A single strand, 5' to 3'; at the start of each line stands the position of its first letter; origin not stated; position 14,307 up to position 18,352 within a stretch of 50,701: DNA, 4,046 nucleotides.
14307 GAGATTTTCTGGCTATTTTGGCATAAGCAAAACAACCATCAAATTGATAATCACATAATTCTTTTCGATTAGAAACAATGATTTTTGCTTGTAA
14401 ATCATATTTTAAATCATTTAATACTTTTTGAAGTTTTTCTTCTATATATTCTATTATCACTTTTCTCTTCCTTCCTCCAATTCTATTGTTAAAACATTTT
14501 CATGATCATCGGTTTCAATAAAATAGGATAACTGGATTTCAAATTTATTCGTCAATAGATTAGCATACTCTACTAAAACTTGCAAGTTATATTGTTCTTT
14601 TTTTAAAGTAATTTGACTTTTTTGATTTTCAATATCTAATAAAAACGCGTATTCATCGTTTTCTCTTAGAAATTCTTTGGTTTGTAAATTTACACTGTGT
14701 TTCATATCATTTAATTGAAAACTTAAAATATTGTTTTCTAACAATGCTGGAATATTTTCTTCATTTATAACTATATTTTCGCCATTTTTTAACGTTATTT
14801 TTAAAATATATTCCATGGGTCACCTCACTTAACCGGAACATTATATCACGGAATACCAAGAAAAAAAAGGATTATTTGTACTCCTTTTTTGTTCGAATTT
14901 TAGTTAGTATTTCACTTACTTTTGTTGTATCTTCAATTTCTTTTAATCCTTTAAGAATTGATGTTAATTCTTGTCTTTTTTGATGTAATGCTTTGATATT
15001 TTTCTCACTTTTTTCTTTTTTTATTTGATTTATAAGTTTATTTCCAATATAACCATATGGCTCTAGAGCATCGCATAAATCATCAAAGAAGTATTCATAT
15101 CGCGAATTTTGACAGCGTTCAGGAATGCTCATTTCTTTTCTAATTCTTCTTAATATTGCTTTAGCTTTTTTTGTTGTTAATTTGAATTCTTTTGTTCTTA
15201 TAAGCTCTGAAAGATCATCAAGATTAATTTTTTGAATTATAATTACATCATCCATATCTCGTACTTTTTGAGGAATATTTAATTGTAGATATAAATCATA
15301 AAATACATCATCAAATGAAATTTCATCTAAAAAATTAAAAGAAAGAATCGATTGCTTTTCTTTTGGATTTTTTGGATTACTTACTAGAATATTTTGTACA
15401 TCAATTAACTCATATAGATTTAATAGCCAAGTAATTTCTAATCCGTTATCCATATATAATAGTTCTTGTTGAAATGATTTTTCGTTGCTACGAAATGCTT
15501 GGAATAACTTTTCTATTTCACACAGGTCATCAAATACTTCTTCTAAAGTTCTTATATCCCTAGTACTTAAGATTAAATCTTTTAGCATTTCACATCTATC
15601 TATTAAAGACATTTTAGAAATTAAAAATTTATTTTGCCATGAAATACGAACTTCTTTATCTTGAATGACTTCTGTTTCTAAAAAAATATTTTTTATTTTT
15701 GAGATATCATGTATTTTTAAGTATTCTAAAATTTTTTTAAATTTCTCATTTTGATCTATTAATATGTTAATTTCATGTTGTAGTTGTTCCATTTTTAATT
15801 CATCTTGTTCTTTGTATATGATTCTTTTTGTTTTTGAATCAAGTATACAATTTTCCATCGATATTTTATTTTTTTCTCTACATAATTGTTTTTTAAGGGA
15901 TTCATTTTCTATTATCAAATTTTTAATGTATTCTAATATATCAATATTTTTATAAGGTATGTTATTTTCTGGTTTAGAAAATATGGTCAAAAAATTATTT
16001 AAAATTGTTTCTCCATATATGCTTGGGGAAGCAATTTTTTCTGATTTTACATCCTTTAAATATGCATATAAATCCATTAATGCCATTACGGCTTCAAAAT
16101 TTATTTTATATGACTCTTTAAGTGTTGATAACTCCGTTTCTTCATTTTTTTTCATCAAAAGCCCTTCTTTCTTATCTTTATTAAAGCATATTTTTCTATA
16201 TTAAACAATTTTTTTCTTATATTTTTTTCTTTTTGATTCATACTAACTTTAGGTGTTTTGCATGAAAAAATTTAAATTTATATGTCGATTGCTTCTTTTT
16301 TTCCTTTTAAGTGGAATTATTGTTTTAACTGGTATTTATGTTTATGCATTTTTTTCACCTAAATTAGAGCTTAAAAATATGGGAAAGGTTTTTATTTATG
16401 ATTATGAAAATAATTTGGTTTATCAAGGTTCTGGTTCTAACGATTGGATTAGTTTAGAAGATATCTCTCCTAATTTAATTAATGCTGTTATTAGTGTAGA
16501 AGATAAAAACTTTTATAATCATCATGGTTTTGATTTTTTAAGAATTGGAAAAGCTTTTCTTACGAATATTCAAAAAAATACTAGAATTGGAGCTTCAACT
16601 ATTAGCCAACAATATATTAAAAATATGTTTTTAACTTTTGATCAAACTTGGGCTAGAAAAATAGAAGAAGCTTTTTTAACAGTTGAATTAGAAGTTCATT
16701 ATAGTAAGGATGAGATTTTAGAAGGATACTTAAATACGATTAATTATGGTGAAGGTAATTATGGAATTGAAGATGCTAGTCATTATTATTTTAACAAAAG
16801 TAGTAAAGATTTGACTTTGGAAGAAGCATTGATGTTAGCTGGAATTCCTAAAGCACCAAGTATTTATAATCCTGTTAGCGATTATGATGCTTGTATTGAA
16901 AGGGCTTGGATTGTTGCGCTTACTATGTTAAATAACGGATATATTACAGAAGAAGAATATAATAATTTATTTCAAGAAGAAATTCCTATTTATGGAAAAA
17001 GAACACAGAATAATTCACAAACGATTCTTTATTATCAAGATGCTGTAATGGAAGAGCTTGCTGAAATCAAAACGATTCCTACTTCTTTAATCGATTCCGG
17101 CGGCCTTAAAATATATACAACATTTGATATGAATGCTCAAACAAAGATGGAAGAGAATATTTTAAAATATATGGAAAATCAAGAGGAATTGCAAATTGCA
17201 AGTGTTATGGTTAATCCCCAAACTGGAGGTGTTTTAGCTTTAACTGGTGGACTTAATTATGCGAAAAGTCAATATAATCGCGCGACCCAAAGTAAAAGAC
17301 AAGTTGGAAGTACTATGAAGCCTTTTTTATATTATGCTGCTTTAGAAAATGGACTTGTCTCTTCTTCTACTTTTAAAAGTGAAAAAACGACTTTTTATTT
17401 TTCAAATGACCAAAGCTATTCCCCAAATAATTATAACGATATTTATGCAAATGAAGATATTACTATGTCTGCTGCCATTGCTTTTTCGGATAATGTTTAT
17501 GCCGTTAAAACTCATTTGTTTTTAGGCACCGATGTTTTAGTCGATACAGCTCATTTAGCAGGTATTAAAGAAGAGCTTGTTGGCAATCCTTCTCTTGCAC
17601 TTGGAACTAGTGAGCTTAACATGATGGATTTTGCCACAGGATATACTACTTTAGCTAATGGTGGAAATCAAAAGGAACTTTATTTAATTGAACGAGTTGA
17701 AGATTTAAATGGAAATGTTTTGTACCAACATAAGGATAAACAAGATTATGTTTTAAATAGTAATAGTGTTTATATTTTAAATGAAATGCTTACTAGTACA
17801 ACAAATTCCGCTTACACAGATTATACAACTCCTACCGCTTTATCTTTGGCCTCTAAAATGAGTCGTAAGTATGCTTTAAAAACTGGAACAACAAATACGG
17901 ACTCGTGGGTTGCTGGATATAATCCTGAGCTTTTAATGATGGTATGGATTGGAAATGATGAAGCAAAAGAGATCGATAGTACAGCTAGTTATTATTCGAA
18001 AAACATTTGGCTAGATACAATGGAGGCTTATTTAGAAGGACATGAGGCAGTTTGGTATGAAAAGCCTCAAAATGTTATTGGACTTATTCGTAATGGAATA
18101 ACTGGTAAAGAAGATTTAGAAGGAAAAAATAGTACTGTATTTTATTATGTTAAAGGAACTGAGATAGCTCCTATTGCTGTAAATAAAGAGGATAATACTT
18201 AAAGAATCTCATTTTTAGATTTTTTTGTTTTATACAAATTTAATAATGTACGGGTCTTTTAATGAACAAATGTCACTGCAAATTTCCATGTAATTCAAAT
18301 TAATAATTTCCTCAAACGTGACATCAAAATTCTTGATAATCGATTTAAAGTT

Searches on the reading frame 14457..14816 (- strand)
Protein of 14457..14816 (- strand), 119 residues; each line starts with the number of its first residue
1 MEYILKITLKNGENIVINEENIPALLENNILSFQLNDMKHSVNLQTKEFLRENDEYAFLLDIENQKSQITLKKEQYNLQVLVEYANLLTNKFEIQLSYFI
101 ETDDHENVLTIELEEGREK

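Call 56: search_protein_families(library=pfam, max_evalue=1, proteins=[window:14457-14816:-])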
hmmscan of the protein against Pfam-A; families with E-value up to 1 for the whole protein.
window:14457-14816:- (119 aa): 2 families
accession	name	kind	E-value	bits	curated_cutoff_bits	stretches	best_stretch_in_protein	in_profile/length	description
PF15219.11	TEX12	-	0.02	15.6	27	1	14-49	10-45/85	Testis-expressed 12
PF24956.1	Msl2-3_C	-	0.026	15.1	29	1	66-112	31-75/87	Mechanosensitive ion channel protein 2/3 C-terminal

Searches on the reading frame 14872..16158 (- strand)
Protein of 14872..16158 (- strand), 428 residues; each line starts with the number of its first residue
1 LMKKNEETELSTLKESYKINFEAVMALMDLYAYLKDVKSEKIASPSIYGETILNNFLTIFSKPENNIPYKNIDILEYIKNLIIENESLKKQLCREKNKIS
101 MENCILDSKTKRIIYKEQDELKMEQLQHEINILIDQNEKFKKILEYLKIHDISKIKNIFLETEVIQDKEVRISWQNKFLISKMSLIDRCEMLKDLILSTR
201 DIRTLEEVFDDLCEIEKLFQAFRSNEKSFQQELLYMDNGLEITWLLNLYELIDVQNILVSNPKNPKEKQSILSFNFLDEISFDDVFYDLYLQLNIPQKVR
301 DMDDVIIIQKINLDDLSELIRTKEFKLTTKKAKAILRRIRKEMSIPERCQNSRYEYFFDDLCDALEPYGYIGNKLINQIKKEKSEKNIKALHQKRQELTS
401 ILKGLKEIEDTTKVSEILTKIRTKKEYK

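Call 13: search_protein_families(library=pfam, proteins=[window:14872-16158:-])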
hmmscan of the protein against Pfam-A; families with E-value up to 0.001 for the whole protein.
window:14872-16158:- (428 aa): 0 families

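Call 56: search_protein_families(library=pfam, max_evalue=1, proteins=[window:14872-16158:-])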
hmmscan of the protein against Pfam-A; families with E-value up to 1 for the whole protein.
window:14872-16158:- (428 aa): 2 families
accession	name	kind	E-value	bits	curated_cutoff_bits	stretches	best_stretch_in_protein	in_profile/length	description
PF18351.6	Ago_N_1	-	0.39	11.6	25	0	95-150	15-69/95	Fungal Argonaute N-terminal domain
PF03908.18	Sec20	-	0.95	9.9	27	0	382-425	22-65/92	Sec20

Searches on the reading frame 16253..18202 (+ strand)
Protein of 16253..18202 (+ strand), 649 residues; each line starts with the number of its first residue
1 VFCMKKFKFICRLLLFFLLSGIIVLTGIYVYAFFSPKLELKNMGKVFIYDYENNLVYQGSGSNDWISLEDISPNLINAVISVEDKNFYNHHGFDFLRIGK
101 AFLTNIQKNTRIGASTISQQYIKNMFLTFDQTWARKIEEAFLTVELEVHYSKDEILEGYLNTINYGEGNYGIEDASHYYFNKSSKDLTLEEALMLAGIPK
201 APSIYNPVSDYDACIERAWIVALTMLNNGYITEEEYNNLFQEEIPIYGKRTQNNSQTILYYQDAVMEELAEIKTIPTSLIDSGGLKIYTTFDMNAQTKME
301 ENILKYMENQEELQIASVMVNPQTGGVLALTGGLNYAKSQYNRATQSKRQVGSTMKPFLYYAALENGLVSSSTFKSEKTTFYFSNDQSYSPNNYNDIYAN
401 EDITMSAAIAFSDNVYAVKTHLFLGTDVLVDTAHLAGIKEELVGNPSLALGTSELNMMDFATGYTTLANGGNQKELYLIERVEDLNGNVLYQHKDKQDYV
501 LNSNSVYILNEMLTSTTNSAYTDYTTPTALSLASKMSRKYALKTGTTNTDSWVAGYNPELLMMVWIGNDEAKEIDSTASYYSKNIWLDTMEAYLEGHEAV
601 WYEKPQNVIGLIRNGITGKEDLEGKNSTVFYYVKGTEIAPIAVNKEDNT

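Call 13: search_protein_families(library=pfam, proteins=[window:16253-18202:+])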
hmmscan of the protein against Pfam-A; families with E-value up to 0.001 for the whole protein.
window:16253-18202:+ (649 aa): 2 families
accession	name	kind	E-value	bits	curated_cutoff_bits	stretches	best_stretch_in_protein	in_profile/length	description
PF00912.28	Transgly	-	2.1e-59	200.4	27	1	61-225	12-177/178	Transglycosylase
PF00905.27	Transpeptidase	-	4.4e-26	92.2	22.1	1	317-582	3-290/299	Penicillin binding protein transpeptidase domain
